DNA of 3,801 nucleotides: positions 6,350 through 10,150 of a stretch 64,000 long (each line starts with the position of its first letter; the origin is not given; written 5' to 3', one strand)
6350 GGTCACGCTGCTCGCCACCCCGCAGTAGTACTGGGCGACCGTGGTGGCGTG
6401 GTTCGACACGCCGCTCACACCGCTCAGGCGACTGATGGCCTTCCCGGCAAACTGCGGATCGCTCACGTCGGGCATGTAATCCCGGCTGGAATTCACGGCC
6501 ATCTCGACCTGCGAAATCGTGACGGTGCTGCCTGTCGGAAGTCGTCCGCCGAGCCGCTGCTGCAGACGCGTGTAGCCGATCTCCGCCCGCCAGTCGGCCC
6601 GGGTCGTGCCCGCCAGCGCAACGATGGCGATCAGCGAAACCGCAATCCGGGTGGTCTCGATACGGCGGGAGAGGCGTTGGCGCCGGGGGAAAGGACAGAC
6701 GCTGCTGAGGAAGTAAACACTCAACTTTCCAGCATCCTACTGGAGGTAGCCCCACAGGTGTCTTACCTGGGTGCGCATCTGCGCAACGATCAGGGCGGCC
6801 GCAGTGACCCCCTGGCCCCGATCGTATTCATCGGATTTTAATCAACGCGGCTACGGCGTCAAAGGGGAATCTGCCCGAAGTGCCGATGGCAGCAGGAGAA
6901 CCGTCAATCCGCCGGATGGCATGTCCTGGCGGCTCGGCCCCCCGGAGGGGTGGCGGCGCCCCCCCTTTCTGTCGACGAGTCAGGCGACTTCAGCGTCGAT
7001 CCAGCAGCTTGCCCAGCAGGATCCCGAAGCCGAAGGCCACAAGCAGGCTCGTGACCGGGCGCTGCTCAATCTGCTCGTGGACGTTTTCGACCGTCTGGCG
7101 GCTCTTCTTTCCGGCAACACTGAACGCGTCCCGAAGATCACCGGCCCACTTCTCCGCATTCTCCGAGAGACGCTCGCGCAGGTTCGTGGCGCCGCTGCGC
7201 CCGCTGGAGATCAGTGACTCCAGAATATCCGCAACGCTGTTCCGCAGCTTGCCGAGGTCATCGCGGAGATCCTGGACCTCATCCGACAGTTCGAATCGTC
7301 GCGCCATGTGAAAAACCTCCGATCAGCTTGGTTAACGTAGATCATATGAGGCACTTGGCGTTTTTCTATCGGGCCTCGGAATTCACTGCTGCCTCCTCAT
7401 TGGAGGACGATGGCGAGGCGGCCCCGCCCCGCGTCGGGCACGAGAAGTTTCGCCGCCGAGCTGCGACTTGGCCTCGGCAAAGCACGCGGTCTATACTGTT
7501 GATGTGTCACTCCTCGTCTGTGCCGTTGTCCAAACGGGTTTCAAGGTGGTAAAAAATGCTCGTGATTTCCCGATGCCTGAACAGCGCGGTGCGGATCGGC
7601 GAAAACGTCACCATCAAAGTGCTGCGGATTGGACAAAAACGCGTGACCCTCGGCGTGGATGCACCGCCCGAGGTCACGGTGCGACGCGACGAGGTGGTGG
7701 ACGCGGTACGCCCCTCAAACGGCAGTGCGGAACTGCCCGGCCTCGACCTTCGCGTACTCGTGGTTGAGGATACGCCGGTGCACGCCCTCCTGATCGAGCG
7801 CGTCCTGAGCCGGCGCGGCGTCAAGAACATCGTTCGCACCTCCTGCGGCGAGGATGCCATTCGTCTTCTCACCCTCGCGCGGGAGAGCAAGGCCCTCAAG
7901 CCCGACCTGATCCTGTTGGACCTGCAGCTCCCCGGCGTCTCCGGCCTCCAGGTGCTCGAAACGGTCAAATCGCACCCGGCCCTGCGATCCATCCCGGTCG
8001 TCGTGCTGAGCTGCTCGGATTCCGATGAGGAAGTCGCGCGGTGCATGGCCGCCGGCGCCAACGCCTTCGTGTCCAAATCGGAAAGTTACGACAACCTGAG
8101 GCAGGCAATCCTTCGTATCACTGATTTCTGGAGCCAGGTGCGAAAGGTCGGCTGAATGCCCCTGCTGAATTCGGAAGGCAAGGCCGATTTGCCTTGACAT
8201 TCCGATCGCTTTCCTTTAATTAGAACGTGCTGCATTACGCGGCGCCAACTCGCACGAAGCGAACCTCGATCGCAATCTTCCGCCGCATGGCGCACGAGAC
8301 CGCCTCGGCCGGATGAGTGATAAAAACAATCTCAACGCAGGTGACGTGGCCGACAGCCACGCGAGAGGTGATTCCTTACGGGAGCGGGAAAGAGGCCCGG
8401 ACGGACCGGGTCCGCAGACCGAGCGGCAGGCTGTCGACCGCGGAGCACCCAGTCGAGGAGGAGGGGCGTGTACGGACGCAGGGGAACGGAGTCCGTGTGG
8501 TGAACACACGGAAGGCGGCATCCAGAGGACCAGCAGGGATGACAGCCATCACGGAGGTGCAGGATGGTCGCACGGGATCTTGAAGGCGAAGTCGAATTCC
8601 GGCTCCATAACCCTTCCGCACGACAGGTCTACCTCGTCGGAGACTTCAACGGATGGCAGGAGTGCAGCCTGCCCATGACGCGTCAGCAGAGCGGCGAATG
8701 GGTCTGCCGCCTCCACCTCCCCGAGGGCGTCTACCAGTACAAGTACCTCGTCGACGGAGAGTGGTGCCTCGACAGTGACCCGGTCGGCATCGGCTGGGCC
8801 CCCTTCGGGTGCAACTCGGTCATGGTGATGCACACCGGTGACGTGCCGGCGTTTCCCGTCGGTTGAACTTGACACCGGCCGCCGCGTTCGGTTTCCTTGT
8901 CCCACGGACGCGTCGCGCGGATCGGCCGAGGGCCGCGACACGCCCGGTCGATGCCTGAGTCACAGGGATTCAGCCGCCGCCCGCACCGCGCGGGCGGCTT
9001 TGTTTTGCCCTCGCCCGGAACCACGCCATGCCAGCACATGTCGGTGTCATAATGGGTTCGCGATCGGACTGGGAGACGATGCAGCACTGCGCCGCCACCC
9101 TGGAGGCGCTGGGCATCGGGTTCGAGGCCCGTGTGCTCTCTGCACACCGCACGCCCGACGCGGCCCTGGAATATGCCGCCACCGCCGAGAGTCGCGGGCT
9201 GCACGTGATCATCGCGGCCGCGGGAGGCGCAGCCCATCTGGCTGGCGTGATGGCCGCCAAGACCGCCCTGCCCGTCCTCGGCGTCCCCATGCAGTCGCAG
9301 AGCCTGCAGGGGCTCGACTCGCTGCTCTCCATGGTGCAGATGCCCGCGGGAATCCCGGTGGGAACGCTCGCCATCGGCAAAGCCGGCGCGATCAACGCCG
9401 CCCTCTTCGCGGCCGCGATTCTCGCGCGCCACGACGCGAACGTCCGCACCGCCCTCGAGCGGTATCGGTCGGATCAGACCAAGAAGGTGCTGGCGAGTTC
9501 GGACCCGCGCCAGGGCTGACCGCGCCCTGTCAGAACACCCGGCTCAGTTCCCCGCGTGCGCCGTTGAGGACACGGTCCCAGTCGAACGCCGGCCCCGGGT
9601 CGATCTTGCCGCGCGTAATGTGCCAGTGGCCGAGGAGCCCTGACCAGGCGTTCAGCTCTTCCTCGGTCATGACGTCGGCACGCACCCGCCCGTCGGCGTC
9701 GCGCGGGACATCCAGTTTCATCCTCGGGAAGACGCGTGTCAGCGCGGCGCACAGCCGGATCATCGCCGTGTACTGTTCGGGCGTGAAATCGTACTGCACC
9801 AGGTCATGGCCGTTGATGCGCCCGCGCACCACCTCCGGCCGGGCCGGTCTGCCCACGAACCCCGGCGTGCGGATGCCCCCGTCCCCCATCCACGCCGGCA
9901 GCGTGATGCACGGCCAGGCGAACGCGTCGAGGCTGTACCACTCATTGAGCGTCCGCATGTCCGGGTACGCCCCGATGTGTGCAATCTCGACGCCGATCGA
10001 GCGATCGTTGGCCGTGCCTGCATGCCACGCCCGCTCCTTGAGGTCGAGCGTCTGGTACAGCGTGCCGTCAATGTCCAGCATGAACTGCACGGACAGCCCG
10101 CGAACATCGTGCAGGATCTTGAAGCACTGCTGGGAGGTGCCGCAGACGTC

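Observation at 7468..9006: Possible self-contained three-part module: CsrA-REC, GGA-rich RNA, glycogen-binding protein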

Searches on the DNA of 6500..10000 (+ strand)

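Call 4: search_rna_families(source=window, start=6500, end=10000, threshold=evalue, max_evalue=1)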
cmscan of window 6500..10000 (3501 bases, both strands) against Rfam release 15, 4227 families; matches with E-value up to 1: 0.
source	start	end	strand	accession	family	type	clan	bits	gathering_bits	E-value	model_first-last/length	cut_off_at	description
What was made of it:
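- On CsrB/RsmZ-type sponge sRNA: No Rfam hit at E <= 1 in 6500-10000 (call 4).
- There is no Rfam match (call 4).
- Tried and rejected: Rfam scan of 6500-10000 at E <= 1: no hits (call 4).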

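Call 66: build_rna_model(alignment_id=A7, structure=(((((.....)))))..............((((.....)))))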
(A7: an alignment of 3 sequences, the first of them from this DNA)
Model R1 built from alignment A7 (3 sequences, 42 columns); structure: as given.
model positions 37; base pairs 9; branch points 1; effective number of sequences 3; information 0.941 bits per position. Calibrated on 0.2 Mb of random sequence (short: E-values are rough).
structure used (alignment columns):
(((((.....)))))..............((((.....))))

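Call 67: search_with_rna_model(model_id=R1, sources=[window, L001, L081, L084, L085, L086, L088, L090, L091, L093, L094, L095, L096, L097, L098, L099, L100], max_evalue=1, make_alignment=true, show_alignments=0)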
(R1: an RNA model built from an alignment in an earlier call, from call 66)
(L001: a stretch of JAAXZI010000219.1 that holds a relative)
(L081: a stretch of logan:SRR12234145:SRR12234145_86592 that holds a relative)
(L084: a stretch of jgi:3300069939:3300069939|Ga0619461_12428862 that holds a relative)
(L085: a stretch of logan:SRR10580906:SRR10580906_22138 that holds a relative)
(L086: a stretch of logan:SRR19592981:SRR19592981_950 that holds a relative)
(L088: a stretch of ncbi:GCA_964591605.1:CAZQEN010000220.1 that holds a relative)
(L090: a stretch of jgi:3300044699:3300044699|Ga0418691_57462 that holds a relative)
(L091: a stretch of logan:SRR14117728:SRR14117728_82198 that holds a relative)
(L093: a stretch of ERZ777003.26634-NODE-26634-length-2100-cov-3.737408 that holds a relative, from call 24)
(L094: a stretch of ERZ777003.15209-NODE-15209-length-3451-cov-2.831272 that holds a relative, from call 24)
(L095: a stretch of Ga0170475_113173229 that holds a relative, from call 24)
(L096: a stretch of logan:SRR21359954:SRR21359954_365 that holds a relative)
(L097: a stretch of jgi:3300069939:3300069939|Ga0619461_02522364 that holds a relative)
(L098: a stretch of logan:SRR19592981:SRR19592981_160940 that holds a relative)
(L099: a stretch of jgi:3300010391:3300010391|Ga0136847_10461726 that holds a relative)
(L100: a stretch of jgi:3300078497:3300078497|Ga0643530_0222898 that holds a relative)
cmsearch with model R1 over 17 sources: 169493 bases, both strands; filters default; matches with E-value up to 1: 16.
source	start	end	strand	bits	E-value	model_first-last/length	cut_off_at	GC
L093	1785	1821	+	49.2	2e-08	1-37/37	no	0.62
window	8229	8262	+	44.3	2.4e-07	1-37/37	no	0.65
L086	3489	3530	+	42.9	4.9e-07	1-37/37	no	0.52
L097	2204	2235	+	29.3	0.00042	1-37/37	no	0.5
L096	5684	5723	+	24.5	0.0046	1-37/37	no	0.65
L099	2445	2482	+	23.9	0.0064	1-37/37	no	0.58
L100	866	906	+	21.6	0.02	1-37/37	no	0.56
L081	3779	3821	+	20.9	0.028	1-37/37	no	0.63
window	48770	48803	-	18.5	0.092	1-37/37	no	0.65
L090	5688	5726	+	17.8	0.13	1-37/37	no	0.56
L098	108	143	+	17.2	0.18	1-37/37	no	0.58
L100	1419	1451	+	16.4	0.27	1-37/37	no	0.52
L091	3227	3264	+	15.6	0.39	1-37/37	no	0.63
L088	5609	5633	+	15.2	0.49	1-37/37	no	0.64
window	11113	11155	+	14.2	0.78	1-37/37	no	0.79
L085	2442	2479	-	14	0.88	1-37/37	no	0.66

Alignment A8: 16 matches aligned to the model, 57 columns, each read 5' to 3' on its own strand. Consensus structure (alignment columns), stored with it:
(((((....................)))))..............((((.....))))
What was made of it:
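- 8250..8262 (+): HP2: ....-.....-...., a near-invariant hairpin with an A-N-G-A-N pentaloop; the candidate operator. The covariance model scores this site at E = 2.4e-7 (call 67).
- The covariance model finds no second significant hit in the 64-kb window: two weak antisense matches, E 0.09 and 0.78 (call 67).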

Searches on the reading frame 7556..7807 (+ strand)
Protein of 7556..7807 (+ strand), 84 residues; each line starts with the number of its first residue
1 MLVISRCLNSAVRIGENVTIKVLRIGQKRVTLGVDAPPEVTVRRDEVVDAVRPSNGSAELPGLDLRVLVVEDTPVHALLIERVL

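Call 24: find_related_loci(query=A3, collection=metagenome_contigs, flank=4000)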
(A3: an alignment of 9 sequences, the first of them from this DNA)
Query A3 (84 aa) in metagenome_contigs; peptide patterns used: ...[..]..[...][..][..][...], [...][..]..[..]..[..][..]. (x = any residue, [..] = any of these).
145 stretches matched a pattern; 3 encode a relative of the query (tblastn E <= 1e-3); 3 distinct loci.
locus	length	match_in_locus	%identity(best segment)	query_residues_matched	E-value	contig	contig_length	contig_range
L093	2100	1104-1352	75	1-84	2e-37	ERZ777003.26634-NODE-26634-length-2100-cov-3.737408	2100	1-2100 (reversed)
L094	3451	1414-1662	69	1-84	2e-32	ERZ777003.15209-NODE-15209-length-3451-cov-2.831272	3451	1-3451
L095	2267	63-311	61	1-84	1e-28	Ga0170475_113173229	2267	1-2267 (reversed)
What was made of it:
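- Tried and rejected: The metagenome scan with the CsrA part gave 3 loci (call 24).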
